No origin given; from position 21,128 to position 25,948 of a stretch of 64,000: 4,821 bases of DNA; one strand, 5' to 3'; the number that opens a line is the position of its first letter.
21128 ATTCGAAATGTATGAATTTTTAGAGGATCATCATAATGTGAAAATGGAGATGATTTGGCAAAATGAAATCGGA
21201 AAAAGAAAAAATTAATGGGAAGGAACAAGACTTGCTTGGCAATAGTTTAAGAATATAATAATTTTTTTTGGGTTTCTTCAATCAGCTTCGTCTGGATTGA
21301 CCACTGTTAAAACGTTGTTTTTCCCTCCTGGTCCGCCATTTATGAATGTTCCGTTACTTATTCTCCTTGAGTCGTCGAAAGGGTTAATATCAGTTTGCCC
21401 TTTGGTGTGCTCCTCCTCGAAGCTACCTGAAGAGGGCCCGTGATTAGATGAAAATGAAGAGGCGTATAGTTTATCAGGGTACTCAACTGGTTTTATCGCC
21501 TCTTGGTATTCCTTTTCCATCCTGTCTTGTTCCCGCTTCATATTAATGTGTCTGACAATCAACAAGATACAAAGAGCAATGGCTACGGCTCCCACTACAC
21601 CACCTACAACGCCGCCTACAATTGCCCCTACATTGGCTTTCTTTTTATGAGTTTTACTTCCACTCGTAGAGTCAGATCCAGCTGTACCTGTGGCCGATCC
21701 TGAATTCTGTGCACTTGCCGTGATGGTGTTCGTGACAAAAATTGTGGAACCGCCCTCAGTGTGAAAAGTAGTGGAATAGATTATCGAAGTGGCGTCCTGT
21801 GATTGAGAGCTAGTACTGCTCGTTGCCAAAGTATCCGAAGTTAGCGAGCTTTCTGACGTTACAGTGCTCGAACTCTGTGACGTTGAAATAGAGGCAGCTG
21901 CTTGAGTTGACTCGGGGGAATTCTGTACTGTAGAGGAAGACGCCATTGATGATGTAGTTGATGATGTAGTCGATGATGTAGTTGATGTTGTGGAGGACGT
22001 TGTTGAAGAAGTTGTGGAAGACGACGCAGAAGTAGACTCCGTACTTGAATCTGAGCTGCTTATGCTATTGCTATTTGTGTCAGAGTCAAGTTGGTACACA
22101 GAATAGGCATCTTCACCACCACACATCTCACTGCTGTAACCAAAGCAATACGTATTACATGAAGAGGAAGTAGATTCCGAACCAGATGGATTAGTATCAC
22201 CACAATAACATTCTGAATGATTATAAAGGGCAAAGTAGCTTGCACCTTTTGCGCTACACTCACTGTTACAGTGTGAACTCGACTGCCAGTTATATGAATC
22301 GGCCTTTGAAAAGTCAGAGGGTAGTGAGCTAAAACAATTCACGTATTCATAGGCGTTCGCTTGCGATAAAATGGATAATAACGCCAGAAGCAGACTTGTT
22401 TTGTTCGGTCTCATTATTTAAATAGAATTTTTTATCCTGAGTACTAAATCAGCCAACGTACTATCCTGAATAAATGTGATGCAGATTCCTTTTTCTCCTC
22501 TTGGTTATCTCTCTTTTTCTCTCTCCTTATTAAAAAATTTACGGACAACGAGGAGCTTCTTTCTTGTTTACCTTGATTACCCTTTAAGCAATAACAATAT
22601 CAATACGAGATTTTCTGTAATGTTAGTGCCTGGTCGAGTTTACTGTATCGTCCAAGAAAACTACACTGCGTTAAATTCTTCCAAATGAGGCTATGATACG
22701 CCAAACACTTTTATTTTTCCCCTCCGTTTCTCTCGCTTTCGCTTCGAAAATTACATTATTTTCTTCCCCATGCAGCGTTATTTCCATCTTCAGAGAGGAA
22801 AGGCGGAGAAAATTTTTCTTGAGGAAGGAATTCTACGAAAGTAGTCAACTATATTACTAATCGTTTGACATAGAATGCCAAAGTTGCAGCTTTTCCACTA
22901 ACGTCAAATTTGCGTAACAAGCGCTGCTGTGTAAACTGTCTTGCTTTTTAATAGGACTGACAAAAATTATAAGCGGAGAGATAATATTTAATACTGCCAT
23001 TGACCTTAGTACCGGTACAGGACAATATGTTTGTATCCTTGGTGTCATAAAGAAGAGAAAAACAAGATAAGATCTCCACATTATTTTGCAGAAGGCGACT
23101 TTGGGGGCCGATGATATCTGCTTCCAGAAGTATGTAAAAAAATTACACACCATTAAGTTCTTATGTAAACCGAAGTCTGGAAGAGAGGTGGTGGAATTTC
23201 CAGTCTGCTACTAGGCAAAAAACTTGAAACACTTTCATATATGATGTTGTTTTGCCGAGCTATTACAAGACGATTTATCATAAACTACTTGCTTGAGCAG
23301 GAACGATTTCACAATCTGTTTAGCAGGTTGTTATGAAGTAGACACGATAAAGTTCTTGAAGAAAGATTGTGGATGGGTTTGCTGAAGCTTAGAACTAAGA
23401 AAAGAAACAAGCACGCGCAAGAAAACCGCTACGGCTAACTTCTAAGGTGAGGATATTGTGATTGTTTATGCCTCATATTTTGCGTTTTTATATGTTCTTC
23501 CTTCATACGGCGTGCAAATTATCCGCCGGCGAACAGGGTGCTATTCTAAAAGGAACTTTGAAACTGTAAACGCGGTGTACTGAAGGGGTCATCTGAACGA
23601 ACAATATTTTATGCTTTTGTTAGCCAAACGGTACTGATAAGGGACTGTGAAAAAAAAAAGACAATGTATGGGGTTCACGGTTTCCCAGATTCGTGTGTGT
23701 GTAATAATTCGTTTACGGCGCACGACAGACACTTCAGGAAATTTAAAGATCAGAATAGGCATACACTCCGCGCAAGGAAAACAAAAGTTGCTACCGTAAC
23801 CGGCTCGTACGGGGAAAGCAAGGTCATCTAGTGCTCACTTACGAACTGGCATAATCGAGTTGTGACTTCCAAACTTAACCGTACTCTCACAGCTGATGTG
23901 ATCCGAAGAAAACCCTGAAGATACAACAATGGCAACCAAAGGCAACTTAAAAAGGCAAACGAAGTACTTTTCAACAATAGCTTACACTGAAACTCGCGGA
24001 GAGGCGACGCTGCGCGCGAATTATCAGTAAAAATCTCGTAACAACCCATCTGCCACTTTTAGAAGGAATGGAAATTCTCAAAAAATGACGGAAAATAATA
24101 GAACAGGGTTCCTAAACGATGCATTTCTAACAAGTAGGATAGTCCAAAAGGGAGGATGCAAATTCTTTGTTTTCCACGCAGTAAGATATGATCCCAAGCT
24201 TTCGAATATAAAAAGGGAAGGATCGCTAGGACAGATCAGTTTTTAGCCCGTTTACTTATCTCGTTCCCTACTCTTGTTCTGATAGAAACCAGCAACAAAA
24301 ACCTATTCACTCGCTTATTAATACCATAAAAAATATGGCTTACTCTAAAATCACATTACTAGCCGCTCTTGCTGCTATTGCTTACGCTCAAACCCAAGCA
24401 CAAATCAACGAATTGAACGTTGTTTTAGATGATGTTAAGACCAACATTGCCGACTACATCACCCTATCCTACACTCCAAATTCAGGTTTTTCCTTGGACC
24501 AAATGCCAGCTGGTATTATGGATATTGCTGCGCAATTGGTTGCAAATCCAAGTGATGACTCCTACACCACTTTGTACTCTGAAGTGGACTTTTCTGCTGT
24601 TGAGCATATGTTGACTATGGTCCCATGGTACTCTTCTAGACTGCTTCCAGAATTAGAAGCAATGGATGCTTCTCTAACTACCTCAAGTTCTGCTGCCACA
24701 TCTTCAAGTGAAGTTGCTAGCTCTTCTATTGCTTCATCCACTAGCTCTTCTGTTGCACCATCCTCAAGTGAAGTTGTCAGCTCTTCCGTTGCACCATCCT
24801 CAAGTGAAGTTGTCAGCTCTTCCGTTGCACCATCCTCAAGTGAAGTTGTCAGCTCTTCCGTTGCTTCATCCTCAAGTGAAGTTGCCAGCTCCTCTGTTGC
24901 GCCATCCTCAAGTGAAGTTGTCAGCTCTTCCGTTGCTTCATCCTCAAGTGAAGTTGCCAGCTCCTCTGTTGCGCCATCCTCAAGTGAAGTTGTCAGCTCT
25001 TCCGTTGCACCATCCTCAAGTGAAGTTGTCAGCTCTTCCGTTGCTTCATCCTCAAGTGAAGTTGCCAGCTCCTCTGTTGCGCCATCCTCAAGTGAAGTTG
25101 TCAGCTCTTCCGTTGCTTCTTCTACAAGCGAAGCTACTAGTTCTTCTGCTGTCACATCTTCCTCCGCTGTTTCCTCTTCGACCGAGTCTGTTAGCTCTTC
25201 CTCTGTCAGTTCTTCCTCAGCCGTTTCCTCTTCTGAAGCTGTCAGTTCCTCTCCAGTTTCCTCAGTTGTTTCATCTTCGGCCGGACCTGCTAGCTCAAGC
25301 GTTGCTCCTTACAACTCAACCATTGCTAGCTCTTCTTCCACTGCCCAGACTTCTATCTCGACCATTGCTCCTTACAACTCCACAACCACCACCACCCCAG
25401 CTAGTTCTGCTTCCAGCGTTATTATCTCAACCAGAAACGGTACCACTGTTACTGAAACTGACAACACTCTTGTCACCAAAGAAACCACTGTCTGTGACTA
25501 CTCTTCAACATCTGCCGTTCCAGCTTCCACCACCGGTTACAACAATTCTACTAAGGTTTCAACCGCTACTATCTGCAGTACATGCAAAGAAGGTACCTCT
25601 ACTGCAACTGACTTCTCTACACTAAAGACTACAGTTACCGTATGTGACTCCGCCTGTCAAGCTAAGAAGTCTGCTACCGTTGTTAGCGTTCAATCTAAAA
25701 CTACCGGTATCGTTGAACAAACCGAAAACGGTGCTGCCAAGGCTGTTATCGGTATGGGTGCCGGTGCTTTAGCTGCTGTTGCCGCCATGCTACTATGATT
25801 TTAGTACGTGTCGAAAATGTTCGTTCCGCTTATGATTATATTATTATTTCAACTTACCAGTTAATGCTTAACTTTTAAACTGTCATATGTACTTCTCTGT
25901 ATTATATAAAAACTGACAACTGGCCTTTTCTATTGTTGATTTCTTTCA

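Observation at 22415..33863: Compact anaerobic gene cluster TIR4, TIR2, AUS1 with unusually long promoters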

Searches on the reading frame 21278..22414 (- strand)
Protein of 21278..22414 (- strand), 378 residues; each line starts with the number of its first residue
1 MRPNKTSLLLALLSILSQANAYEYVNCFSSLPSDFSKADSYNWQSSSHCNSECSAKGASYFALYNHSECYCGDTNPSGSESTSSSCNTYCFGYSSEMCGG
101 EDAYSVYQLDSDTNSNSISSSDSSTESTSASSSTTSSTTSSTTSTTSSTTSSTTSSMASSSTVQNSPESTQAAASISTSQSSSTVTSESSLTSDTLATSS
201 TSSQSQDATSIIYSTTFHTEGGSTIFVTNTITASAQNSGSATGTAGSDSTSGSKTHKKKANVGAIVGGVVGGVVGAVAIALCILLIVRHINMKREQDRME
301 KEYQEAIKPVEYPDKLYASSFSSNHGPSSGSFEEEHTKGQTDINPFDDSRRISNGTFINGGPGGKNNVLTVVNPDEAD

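Call 4: search_protein_families(library=pfam, proteins=[window:21278-22414:-])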
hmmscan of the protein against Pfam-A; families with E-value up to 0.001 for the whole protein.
window:21278-22414:- (378 aa): 1 family
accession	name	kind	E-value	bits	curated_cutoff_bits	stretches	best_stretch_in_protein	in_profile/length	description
PF01822.24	WSC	-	4.8e-14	52.8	27.8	1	24-100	1-82/82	WSC domain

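Call 18: find_homologous_proteins(query=window:21278-22414:-, max_evalue=1e-40)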
Query window:21278-22414:- (378 aa): 43 proteins with E <= 1e-40 among 8000 candidates.
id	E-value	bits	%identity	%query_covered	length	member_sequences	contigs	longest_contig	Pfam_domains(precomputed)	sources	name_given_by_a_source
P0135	1.1e-221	753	98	100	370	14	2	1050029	PF01822.25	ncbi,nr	ncbi:Slg1p [Saccharomyces cerevisiae YJM1248]|nr:Slg1p [Saccharomyces cerevisiae YJM1248] AJU07134.1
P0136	3.7e-175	600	76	100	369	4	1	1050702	PF01822.25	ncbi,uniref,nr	ncbi:Slg1p SKDI_15G1630 [Saccharomyces kudriavzevii IFO 1802]|uniref:WSC domain-containing protein n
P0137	2.6e-93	331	54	27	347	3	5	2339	PF01822.25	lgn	-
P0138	8.2e-85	303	42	98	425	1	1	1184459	PF01822.25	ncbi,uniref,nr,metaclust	ncbi:Slg1p NDAI_0E03660 [Naumovozyma dairenensis CBS 421]|uniref:WSC domain-containing protein n=1 T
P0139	2.3e-83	298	50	48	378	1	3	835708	PF01822.25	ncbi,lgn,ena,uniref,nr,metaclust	ncbi:hypothetical protein NCAS_0E02120 [Naumovozyma castellii]|uniref:WSC domain-containing protein 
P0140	8.0e-82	293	50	27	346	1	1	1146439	PF01822.25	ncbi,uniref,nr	ncbi:hypothetical protein HG537_0D04990 [Torulaspora globosa]|uniref:WSC domain-containing protein n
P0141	1.5e-80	289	60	28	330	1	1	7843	PF01822.25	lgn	-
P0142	5.0e-79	284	48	27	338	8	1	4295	PF01822.25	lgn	-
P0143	1.7e-78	282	43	99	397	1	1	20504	PF01822.25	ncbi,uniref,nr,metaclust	ncbi:hypothetical protein Kpol_322p6 [Vanderwaltozyma polyspora DSM 70294]|uniref:WSC domain-contain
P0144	4.8e-78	281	38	97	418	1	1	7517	PF01822.25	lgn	-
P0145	1.5e-75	273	46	95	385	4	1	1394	PF01822.25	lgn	-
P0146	2.7e-75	272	43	98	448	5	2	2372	PF01822.25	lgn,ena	-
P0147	7.2e-75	270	44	93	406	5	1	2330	PF01822.25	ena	-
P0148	1.0e-73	267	42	97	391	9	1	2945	PF01822.25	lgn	-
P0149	2.6e-73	265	43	94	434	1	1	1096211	PF01822.25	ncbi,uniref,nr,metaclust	ncbi:hypothetical protein TPHA_0C01600 [Tetrapisispora phaffii CBS 4417]|uniref:WSC domain-containin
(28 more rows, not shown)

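Call 19: find_encoding_contigs(protein=P0136, flank=10000, max_places=2)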
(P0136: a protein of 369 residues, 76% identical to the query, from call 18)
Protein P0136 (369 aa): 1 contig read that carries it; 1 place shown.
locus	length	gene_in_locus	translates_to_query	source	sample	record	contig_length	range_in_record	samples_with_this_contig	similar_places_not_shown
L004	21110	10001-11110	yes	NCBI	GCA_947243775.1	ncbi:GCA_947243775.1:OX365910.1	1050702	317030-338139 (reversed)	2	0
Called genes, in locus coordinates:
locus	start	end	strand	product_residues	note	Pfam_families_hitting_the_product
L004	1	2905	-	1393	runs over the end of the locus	PF00005:ABC_tran, PF01061:ABC2_membrane, PF12698:ABC2_membrane_3 (weak), PF06422:PDR_CDR, PF00005:ABC_tran, PF01061:ABC2_membrane, PF12698:ABC2_membrane_3 (weak)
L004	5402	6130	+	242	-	PF00660:SRP1_TIP1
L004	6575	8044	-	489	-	-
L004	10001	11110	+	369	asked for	PF01822:WSC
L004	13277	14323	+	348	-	PF16546:SGTA_dimer, PF25575:TPR_BSK1_C (weak), PF13181:TPR_8 (faint), PF13374:TPR_10 (faint), PF13414:TPR_11 (faint), PF13424:TPR_12 (faint), PF00515:TPR_1 (weak), PF07719:TPR_2 (weak), +4 more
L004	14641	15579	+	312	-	PF04068:Fer4_RLI, PF04034:Ribo_biogen_C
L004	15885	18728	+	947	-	PF04675:DNA_ligase_A_N, PF01068:DNA_ligase_A_M, PF09414:RNA_ligase (weak), PF00533:BRCT (faint), PF16589:BRCT_2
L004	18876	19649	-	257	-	PF04900:Fcf1, PF24779:UTP23_sensor (weak)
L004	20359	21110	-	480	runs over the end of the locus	PF05922:Inhibitor_I9, PF00082:Peptidase_S8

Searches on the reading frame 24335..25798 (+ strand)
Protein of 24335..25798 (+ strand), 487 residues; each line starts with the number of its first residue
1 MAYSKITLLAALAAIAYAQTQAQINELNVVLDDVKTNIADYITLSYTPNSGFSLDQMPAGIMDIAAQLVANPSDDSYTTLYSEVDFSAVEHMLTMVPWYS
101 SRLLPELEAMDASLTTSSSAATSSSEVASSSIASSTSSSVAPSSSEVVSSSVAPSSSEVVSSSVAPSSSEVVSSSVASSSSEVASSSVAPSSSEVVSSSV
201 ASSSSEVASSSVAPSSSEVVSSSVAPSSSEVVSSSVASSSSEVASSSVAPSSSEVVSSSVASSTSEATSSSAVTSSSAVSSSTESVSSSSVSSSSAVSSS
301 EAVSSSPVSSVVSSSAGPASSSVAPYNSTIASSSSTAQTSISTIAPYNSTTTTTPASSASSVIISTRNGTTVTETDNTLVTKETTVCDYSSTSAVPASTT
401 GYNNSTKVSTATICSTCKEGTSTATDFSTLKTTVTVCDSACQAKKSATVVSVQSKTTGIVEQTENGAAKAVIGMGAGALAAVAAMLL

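Call 4: search_protein_families(library=pfam, proteins=[window:24335-25798:+])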
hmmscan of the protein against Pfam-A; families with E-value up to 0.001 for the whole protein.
window:24335-25798:+ (487 aa): 1 family
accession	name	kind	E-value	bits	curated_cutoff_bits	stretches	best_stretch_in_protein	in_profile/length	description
PF00660.22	SRP1_TIP1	-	2.8e-30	104.7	25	1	13-113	1-96/99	Seripauperin and TIP1 family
